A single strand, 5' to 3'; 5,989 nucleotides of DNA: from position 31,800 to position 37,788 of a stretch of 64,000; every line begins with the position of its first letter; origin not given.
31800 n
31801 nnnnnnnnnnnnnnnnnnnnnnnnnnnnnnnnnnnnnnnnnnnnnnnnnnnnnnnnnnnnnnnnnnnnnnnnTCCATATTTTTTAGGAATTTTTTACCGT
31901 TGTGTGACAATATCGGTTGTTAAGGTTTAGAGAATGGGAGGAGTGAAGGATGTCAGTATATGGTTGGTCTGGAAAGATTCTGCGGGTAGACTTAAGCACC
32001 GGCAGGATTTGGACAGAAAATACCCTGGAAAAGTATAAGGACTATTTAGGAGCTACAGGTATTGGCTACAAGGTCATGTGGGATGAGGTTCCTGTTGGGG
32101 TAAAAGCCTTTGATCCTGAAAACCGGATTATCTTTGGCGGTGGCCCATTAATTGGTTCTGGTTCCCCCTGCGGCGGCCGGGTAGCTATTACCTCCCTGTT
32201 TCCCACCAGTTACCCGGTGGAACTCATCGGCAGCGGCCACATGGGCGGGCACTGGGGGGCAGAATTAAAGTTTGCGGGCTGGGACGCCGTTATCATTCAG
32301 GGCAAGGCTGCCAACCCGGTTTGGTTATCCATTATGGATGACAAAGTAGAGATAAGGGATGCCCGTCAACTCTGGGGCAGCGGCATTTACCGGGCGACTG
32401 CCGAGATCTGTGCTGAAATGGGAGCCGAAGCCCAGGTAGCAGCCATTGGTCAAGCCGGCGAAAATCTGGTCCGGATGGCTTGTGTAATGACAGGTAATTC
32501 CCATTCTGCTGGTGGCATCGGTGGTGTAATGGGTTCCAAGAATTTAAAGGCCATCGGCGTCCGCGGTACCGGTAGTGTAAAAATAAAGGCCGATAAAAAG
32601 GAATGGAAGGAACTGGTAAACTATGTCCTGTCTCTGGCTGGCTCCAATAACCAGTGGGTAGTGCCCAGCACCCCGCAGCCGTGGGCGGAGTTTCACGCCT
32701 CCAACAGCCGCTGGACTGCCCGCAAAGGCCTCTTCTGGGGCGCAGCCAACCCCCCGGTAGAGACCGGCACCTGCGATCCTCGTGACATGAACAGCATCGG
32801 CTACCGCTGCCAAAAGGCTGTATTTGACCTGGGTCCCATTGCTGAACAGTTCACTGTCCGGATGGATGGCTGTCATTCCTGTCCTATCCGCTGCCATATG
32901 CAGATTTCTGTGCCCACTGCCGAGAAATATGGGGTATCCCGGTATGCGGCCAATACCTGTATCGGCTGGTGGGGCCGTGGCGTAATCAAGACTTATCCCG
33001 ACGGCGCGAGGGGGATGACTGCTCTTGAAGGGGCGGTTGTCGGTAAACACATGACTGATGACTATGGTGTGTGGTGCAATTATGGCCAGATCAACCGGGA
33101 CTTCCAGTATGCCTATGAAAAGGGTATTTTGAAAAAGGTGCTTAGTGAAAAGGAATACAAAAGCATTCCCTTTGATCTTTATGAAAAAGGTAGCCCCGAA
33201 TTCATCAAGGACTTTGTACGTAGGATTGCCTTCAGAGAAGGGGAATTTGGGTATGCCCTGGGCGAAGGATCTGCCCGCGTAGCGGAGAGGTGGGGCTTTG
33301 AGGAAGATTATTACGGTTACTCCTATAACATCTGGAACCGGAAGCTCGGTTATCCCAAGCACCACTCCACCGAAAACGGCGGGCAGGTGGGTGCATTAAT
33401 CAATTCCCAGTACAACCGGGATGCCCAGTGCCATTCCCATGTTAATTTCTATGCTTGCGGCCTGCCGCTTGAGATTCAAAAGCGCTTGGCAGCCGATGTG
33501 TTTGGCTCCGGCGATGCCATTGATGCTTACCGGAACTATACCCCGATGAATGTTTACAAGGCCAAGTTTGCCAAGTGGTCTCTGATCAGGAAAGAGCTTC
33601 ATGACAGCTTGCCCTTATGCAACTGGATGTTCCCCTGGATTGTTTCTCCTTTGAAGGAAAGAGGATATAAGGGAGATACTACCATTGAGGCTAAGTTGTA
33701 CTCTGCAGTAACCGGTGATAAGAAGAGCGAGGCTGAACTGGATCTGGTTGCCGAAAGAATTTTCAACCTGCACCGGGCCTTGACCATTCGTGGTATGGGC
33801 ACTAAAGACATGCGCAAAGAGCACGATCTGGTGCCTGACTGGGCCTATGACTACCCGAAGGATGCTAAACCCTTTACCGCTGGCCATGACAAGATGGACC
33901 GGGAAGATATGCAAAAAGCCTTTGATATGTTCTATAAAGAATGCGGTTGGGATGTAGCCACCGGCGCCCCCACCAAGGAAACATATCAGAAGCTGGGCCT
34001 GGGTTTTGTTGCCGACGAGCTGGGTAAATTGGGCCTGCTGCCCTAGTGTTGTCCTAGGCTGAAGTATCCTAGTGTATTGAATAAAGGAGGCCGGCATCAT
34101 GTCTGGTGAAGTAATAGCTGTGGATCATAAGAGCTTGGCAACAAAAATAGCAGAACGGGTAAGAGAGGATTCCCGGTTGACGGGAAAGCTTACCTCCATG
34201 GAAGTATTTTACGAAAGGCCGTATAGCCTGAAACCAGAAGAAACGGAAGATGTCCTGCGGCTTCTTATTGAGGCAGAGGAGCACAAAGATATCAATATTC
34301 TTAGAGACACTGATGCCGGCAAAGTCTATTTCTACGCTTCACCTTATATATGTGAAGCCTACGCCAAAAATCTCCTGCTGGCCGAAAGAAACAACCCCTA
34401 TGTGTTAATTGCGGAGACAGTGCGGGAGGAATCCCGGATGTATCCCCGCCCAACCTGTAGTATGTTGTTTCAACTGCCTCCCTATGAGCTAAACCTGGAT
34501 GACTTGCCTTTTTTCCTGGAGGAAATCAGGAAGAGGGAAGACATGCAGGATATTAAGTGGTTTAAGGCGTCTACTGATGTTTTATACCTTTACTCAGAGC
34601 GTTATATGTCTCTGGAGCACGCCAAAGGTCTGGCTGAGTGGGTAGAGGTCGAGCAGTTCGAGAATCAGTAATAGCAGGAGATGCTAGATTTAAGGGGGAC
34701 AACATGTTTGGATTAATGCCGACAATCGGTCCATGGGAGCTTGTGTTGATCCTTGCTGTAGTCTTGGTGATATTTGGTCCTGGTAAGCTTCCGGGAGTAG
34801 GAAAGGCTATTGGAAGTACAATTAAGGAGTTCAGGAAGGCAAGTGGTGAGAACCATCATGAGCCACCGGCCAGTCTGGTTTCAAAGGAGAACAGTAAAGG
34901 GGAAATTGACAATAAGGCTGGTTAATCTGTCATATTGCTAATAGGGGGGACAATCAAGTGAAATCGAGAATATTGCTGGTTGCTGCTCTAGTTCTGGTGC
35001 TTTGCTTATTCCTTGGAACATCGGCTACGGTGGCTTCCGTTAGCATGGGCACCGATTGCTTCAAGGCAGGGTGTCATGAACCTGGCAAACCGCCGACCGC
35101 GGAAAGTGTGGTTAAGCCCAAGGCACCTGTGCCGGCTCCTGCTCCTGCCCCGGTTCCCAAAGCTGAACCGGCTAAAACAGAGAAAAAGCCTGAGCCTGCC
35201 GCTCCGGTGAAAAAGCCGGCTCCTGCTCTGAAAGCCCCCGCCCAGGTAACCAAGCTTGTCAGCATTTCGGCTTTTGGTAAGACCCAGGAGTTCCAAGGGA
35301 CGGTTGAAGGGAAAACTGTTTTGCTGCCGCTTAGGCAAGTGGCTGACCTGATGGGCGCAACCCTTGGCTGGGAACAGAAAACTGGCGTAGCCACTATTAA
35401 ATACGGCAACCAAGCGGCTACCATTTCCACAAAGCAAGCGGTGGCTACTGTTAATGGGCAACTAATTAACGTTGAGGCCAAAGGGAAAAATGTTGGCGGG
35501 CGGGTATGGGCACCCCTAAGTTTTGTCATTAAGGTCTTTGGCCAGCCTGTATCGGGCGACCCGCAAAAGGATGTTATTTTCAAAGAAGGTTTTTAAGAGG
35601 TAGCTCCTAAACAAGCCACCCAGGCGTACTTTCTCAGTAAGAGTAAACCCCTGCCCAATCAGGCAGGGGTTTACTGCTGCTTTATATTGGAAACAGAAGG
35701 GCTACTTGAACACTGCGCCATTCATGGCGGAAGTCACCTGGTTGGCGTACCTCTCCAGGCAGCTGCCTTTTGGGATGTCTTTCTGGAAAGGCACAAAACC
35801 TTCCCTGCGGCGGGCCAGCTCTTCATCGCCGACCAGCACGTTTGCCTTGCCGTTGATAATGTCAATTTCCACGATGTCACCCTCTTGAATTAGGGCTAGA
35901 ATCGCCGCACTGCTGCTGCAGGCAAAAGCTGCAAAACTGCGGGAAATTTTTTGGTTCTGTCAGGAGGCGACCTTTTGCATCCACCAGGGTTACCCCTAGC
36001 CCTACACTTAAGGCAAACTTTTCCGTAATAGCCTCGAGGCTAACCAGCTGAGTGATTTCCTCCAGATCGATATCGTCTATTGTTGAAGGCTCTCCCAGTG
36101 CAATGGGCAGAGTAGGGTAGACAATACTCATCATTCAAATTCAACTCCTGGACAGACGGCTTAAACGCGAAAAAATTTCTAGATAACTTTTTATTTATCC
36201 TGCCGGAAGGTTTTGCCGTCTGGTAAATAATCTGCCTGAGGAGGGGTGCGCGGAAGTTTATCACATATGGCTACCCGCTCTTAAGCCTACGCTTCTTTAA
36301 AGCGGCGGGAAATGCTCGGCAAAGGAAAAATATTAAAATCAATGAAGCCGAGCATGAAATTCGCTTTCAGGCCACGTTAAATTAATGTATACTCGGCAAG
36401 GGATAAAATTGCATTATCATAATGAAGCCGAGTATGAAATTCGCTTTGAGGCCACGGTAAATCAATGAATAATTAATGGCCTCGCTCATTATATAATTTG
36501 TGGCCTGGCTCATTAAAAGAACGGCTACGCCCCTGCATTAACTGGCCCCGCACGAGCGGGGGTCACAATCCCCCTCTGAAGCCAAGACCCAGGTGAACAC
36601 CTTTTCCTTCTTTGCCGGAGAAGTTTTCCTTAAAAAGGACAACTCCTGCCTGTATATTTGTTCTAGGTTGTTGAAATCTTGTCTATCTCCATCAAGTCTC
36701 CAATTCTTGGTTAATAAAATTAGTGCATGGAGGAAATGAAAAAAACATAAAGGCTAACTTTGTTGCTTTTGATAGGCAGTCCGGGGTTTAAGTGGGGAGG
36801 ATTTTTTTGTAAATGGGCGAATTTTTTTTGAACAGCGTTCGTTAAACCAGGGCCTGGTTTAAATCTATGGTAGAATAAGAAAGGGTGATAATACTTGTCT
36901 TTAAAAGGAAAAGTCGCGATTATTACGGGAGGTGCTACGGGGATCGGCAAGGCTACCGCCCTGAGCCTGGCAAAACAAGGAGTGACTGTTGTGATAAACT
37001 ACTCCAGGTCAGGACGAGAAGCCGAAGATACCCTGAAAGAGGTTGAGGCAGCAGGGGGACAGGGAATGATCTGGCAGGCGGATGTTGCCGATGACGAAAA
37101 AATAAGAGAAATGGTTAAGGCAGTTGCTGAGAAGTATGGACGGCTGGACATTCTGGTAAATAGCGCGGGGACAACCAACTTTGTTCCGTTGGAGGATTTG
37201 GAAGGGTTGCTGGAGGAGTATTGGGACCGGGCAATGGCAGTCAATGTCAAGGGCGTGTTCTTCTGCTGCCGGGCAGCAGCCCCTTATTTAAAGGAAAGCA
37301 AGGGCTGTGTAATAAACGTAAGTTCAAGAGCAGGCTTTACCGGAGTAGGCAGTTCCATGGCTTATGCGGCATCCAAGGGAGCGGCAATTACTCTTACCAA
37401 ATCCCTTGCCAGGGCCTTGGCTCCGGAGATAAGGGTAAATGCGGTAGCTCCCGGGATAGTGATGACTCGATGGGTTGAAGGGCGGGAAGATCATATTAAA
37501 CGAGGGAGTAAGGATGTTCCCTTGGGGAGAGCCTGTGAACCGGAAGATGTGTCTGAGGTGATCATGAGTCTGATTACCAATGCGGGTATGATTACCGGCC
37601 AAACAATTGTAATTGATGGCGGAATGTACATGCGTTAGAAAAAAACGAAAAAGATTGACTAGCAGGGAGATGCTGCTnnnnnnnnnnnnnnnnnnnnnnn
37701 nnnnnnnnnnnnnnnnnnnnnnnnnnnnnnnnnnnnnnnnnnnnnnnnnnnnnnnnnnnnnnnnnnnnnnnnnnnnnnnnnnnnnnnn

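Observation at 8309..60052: Dispersed modular hairpin-repeat family (MITE/PATE-like), seven loci in 64 kb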

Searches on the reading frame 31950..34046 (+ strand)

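Call 36: search_protein_families(library=pfam, max_evalue=0.00001, proteins=[window:31950-34046:+])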
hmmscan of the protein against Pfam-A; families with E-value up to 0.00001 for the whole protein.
window:31950-34046:+ (698 aa): 2 families
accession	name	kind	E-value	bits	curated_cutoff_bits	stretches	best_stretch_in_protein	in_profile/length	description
PF02730.20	AFOR_N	-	2.2e-65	220.6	29.8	1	8-207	1-199/199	Aldehyde ferredoxin oxidoreductase, N-terminal domain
PF01314.23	AFOR_C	-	8.8e-54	183.5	27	1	271-684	34-385/385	Aldehyde ferredoxin oxidoreductase, domains 2 & 3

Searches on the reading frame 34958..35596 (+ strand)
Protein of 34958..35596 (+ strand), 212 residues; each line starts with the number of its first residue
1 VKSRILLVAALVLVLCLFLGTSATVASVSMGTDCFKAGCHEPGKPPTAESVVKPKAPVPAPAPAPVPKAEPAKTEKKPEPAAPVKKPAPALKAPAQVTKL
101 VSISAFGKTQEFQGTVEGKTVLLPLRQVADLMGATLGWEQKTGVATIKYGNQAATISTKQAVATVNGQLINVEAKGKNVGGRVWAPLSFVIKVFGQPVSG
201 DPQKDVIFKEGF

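Call 15: search_protein_families(library=pfam, proteins=[window:34958-35596:+])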
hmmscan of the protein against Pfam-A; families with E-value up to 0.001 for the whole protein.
window:34958-35596:+ (212 aa): 1 family
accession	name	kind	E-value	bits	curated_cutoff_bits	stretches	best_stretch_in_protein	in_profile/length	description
PF07833.16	Cu_amine_oxidN1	-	8e-18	64.8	24.2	1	111-206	10-105/108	Copper amine oxidase N-terminal domain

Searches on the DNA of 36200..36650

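Call 51: search_rna_families(source=window, start=36200, end=36650, threshold=evalue, max_evalue=10)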
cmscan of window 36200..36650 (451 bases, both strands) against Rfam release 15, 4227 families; matches with E-value up to 10: 2.
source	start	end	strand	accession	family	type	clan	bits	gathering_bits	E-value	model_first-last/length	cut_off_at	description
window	36413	36516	+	RF01864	plasmodium_snoR21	Gene; snRNA; snoRNA; CD-box;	-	22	90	2.5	1-145/145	no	small nucleolar RNA snoR21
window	36310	36431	-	RF02410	snoR136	Gene; snRNA; snoRNA; HACA-box;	-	16.4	43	4.2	1-152/152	no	Small nucleolar RNA snoR136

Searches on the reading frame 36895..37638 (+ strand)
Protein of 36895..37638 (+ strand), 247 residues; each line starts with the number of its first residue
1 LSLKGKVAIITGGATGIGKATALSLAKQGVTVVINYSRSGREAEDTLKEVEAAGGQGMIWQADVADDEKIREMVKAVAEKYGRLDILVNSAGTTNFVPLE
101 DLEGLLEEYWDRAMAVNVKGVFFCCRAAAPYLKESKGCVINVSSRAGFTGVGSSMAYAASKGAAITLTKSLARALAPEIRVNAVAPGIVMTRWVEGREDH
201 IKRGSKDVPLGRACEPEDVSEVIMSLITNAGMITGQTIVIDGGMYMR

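Call 15: search_protein_families(library=pfam, proteins=[window:36895-37638:+])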
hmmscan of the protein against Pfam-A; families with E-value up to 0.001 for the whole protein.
window:36895-37638:+ (247 aa): 5 families
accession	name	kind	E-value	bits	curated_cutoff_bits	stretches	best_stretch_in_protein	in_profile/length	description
PF13561.12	adh_short_C2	-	1.9e-58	198.3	27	1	14-244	3-235/236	Enoyl-(Acyl carrier protein) reductase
PF00106.31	adh_short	-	6.4e-57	192.6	26.6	1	6-197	1-190/195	short chain dehydrogenase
PF08659.16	KR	-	2.3e-17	64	22.6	1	9-168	4-160/180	KR domain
PF23441.1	SDR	-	3.8e-08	33.5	27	1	8-246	10-257/258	SDR-like rossmann domain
PF01370.27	Epimerase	-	0.00055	19.9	20.9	0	9-98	2-78/240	NAD dependent epimerase/dehydratase family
